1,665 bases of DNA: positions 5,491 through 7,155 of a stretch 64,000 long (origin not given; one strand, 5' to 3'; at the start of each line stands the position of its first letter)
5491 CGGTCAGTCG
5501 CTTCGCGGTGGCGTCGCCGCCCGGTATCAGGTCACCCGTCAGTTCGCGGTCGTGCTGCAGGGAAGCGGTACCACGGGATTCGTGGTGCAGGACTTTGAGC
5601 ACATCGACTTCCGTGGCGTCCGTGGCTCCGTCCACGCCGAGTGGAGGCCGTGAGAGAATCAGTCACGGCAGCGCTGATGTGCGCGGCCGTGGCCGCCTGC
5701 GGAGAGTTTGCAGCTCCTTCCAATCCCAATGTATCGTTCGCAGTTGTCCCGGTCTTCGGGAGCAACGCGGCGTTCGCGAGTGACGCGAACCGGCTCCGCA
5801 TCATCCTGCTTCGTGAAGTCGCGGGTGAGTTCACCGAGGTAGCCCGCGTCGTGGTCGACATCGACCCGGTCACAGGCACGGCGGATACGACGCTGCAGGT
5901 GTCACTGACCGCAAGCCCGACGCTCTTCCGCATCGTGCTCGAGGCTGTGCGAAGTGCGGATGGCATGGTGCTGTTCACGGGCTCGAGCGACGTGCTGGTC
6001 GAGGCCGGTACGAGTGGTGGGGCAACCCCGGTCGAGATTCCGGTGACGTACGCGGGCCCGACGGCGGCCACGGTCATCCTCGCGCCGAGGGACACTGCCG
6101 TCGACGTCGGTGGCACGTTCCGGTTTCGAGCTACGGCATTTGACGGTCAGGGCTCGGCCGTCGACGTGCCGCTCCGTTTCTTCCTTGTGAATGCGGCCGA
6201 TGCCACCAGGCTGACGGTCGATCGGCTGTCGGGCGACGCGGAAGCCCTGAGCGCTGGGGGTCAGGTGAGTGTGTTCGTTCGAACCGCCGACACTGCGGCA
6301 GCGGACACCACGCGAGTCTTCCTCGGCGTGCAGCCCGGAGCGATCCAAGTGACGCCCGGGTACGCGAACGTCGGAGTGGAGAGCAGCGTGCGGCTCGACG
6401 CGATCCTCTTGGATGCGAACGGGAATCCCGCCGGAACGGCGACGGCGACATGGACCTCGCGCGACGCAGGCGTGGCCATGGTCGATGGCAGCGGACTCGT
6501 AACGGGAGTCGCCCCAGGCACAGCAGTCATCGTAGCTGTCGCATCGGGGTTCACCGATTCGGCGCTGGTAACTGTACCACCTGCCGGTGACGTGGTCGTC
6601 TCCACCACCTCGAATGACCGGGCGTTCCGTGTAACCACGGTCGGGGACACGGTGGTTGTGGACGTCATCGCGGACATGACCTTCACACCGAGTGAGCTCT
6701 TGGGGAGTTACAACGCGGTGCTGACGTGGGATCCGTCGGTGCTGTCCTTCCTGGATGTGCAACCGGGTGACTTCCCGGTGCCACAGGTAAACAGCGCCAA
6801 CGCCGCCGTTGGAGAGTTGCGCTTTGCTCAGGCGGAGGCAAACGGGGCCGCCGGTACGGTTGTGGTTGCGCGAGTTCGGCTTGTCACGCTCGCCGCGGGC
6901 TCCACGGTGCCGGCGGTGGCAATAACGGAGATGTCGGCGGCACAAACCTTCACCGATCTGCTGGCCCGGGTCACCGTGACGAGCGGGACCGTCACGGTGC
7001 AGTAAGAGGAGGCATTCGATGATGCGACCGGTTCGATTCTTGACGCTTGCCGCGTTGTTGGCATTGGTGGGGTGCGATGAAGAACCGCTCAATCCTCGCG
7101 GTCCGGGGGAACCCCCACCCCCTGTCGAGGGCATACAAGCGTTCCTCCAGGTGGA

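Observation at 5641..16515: Operon-like cluster of five secreted proteins carrying both cohesin-like and dockerin-like modules plus beta-helix / propeller / Ig domains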

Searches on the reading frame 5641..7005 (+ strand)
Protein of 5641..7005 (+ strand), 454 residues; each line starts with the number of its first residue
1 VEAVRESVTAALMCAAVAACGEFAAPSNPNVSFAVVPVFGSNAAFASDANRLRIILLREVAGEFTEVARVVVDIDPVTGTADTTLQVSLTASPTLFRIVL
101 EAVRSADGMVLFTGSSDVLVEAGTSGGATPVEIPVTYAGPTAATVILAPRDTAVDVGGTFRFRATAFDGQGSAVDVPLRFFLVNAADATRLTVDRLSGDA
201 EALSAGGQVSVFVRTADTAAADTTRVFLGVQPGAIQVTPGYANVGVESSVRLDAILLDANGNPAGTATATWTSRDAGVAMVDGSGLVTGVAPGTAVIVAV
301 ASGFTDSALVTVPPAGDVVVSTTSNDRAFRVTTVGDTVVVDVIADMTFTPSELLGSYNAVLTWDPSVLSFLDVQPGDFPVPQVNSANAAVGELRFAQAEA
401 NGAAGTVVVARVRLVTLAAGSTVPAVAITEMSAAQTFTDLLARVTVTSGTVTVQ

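Call 8: search_protein_families(library=pfam, proteins=[window:5641-7005:+], max_evalue=1)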
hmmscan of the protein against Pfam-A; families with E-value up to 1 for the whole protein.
window:5641-7005:+ (454 aa): 6 families
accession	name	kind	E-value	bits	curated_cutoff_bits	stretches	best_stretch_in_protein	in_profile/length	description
PF02368.24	Big_2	-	5.5e-06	26.7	22.8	1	236-311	6-78/79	Bacterial Ig-like domain (group 2)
PF00963.24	Cohesin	-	0.0003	21.4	24.1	1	334-453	12-139/139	Cohesin domain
PF03737.21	RraA-like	-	0.0007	20.3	24.5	1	373-453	53-137/152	Aldolase/RraA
PF22359.2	Big-like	-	0.0027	18.4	27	1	268-299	2-33/48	Bacterial Ig-like domain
PF00370.27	FGGY_N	-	0.039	14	28.8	1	361-409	186-232/245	FGGY family of carbohydrate kinases, N-terminal domain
PF25138.1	Phage_H_T_join_3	-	0.2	12.1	27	0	280-336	45-100/125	Phage head-tail joining protein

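Call 17: search_protein_families(library=ncbifam, proteins=[window:5641-7005:+], max_evalue=0.1)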
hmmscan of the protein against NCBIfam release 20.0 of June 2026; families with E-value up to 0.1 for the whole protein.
window:5641-7005:+ (454 aa): 0 families
